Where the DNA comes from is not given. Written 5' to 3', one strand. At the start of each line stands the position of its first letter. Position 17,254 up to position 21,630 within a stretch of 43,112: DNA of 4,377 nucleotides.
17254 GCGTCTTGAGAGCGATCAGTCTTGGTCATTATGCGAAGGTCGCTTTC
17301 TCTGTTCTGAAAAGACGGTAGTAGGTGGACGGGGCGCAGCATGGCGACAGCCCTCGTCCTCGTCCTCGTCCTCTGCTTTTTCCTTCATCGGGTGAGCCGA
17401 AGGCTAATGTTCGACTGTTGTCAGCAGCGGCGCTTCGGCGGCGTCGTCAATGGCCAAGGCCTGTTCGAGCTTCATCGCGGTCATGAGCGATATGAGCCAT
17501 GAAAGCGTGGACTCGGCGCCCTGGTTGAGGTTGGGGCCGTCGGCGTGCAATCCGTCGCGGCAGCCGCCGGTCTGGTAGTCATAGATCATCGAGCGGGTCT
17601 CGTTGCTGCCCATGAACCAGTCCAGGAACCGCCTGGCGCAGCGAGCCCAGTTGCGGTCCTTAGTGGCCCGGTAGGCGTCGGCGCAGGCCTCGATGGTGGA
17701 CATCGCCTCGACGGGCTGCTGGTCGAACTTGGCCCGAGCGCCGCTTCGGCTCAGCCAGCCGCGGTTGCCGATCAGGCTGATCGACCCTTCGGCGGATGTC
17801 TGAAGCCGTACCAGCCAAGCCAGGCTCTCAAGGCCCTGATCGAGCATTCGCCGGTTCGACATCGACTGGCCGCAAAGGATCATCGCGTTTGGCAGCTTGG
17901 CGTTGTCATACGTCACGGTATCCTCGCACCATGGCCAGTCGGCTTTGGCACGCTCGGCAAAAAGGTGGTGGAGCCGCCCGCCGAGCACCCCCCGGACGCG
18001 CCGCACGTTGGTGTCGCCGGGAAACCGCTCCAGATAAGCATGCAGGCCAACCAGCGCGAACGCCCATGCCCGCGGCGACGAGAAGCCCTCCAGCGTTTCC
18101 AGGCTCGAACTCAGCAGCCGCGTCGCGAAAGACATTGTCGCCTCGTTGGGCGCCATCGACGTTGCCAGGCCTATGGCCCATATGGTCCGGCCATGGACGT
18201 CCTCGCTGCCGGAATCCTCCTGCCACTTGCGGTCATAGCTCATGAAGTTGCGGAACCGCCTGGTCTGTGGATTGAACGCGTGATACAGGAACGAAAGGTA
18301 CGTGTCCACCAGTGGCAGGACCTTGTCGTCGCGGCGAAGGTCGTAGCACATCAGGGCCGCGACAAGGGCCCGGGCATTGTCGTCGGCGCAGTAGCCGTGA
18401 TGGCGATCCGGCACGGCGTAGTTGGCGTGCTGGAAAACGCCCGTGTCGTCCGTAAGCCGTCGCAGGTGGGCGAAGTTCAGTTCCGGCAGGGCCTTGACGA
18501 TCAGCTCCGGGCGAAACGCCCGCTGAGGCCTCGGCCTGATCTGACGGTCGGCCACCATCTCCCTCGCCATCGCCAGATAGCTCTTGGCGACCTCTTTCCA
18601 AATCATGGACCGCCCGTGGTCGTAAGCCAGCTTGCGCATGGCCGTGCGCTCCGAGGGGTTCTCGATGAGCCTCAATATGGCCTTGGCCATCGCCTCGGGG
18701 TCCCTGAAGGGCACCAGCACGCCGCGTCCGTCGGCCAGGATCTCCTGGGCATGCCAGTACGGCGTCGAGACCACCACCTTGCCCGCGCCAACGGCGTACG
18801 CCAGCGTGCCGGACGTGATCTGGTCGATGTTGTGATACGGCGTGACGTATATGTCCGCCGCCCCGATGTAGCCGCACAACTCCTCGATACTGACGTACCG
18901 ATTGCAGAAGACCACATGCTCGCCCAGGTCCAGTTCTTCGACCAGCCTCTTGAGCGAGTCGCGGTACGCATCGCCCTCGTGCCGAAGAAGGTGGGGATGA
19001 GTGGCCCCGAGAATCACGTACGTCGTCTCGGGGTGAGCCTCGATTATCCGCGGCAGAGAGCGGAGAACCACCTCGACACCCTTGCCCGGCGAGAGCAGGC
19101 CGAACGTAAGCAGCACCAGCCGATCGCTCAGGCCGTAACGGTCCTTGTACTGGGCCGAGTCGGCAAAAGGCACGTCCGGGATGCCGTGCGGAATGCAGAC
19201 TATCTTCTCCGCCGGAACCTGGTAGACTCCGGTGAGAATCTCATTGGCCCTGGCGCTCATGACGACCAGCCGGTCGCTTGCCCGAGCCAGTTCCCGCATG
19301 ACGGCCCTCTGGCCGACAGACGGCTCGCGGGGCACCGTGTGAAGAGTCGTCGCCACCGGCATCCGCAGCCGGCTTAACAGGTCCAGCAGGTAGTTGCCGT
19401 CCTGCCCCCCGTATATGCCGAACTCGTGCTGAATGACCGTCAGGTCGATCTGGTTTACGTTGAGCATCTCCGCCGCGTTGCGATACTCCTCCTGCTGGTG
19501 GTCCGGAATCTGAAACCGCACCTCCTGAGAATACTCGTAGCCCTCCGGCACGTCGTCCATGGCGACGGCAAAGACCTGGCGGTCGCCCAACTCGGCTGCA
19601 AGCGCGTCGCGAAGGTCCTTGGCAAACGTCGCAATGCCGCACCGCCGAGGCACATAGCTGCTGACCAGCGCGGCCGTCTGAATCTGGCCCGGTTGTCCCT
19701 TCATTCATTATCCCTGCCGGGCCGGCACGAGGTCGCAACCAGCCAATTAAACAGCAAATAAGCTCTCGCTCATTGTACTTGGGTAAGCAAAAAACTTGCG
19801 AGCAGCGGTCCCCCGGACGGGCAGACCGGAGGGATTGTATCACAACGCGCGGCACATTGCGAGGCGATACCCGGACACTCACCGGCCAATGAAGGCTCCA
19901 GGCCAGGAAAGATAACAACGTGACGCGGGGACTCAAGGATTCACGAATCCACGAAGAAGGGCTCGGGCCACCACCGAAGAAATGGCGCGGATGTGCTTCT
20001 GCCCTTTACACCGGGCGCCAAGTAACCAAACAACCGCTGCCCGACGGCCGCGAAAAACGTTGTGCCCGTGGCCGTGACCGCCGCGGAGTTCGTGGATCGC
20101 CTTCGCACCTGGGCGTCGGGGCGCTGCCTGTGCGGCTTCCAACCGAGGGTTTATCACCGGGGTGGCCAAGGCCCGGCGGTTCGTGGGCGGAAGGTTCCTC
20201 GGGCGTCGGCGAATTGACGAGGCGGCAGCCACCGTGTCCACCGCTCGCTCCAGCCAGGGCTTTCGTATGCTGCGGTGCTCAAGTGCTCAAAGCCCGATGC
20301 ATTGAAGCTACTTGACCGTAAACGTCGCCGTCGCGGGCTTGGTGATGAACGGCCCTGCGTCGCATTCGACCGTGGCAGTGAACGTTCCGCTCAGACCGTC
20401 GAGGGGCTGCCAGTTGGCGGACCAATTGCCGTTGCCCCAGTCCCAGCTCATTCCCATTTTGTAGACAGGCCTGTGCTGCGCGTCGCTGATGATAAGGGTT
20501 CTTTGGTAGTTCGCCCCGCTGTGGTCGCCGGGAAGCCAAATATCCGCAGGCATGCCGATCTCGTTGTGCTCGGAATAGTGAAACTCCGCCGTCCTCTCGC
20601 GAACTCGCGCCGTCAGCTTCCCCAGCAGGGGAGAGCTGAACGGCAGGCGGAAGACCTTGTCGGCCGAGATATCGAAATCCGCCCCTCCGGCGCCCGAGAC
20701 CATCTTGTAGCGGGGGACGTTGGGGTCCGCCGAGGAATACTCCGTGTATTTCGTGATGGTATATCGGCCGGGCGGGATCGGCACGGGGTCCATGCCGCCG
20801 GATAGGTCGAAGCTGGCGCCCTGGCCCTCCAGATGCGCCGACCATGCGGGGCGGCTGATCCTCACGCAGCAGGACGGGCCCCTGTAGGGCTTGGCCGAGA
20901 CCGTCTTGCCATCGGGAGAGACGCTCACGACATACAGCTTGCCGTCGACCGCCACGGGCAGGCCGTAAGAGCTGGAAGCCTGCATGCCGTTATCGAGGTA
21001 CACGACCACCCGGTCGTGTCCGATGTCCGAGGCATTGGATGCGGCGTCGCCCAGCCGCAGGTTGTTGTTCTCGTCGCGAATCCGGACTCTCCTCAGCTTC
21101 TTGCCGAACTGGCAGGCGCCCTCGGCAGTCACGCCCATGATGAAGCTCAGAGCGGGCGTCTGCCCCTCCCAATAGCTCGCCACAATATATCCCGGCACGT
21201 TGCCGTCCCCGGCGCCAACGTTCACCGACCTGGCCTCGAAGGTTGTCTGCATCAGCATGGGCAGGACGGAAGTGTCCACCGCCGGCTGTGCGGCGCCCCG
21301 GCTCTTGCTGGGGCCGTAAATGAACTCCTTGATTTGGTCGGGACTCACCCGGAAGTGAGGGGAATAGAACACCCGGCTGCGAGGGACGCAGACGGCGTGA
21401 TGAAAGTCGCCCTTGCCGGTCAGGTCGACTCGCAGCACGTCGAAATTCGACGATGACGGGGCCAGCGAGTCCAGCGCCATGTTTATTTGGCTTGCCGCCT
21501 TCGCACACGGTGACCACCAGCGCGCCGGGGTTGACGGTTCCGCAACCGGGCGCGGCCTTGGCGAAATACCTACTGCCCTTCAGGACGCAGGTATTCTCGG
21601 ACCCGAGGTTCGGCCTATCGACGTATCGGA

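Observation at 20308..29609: ECF-sigma/ZAS-anti-sigma-headed envelope operon with three paralogous CsgG/LpoB-like modules and a giant Asp-box protein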

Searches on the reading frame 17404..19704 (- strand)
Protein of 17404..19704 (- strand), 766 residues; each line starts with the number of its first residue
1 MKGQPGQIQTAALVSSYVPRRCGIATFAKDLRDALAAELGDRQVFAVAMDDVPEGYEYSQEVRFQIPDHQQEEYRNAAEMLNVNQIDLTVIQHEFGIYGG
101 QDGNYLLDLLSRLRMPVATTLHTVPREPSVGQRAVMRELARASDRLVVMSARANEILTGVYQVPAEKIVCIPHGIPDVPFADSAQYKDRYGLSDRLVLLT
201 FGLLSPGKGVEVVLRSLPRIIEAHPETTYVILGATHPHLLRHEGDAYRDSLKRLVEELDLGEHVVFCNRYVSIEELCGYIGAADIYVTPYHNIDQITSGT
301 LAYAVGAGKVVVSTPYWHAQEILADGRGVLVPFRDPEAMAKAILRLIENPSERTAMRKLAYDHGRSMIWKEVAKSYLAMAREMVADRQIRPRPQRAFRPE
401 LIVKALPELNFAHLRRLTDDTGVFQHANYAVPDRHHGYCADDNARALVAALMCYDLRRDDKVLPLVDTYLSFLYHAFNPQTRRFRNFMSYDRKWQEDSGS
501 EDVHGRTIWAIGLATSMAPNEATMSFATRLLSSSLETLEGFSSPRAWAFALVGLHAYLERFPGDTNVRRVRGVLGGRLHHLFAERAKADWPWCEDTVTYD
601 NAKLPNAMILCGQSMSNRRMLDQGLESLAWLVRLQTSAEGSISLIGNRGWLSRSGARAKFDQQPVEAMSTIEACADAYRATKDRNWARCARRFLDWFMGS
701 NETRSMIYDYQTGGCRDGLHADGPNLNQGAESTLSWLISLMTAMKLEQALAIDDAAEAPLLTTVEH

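Call 68: search_protein_families(library=pfam, proteins=[window:17404-19704:-], max_evalue=0.0001)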
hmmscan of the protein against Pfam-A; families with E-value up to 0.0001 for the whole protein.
window:17404-19704:- (766 aa): 3 families
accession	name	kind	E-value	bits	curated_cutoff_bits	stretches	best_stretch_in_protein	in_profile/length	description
PF13692.12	Glyco_trans_1_4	-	1.6e-18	67.8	27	1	197-349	3-142/142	Glycosyl transferases group 1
PF00534.26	Glycos_transf_1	-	7.8e-18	65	26.4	1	191-361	10-170/172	Glycosyl transferases group 1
PF13439.12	Glyco_transf_4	-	6.3e-09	36.5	28.5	1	23-175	3-166/170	Glycosyltransferase Family 4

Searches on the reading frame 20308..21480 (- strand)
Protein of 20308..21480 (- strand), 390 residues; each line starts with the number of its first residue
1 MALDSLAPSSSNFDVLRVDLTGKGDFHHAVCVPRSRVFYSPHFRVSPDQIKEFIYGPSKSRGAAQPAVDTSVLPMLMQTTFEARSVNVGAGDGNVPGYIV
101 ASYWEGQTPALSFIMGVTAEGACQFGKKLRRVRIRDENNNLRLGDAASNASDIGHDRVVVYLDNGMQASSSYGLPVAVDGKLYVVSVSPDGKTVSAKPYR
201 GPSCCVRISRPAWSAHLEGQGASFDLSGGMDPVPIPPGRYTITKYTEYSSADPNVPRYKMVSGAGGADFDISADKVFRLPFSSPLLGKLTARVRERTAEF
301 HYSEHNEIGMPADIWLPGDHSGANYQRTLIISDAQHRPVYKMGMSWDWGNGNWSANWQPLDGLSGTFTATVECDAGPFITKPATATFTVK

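Call 3: search_protein_families(library=pfam, proteins=[window:20308-21480:-], max_evalue=1)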
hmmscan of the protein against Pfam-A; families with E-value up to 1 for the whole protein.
window:20308-21480:- (390 aa): 1 family
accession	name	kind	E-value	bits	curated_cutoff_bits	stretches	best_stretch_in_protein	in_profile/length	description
PF17516.8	ProQ_C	-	0.12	12.2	23.3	0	151-167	25-41/51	ProQ C-terminal domain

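Call 4: search_protein_families(library=ncbifam, proteins=[window:20308-21480:-], max_evalue=1)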
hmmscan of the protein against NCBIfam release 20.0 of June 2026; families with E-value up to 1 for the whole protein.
window:20308-21480:- (390 aa): 0 families

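Call 67: search_protein_families(library=padloc, proteins=[window:20308-21480:-], max_evalue=0.01)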
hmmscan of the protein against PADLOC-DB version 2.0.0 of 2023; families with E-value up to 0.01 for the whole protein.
window:20308-21480:- (390 aa): 0 families
